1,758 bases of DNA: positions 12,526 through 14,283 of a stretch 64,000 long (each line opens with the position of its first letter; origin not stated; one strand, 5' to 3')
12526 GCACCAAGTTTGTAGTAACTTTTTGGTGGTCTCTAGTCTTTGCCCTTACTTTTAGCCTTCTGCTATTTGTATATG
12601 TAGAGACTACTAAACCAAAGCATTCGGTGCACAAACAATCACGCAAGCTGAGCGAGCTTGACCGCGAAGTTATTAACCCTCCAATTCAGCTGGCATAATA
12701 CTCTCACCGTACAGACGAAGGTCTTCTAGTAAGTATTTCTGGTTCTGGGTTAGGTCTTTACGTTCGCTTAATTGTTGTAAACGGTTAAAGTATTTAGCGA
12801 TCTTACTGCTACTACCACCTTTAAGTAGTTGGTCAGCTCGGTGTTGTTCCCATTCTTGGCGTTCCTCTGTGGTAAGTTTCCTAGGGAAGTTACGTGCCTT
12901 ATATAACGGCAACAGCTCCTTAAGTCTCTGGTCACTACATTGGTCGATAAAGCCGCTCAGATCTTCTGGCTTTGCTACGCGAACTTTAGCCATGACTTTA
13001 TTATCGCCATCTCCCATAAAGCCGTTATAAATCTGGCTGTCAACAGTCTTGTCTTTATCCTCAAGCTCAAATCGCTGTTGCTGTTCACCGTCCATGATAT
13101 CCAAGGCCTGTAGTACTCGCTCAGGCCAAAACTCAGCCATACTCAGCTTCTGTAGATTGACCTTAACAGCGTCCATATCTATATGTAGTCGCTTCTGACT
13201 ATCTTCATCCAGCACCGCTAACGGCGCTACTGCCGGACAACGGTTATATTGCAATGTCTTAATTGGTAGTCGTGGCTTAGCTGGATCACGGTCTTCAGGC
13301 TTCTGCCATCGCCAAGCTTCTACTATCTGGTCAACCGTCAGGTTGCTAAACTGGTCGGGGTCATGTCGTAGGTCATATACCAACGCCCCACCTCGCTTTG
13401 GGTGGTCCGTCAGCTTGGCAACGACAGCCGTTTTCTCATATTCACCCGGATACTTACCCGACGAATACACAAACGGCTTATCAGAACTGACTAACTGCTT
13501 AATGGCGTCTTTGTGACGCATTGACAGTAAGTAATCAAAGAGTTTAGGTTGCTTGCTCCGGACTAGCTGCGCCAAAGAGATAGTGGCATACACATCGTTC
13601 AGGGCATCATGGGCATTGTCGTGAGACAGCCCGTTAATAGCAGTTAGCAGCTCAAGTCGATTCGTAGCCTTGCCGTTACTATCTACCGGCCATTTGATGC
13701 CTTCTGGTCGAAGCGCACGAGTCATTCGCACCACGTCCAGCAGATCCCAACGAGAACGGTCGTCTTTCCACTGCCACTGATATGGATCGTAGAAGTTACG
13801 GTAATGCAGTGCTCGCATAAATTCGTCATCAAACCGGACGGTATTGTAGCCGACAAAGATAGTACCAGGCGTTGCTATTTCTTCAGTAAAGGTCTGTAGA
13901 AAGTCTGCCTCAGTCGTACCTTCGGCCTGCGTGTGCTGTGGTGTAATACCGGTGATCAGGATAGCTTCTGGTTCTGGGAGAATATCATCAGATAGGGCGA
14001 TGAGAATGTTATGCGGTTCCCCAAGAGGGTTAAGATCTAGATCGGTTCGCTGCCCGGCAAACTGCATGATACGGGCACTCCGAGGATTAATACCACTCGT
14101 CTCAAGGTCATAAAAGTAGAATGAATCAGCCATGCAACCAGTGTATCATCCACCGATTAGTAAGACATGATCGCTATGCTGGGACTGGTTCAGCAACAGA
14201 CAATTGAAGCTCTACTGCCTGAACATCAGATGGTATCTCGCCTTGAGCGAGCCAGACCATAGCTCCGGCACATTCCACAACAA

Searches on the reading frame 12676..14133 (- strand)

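Call 28: search_protein_families(library=pfam, proteins=[window:12676-14133:-], max_evalue=0.001)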
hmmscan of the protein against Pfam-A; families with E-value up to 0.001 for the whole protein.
window:12676-14133:- (486 aa): 2 families
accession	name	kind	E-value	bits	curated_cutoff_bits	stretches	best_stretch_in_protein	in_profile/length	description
PF08411.15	Exonuc_X-T_C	-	3e-60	204.1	27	1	206-477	1-268/269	Exonuclease C-terminal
PF00929.31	RNase_T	-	6.3e-20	72.8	24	1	7-187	2-163/164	Exonuclease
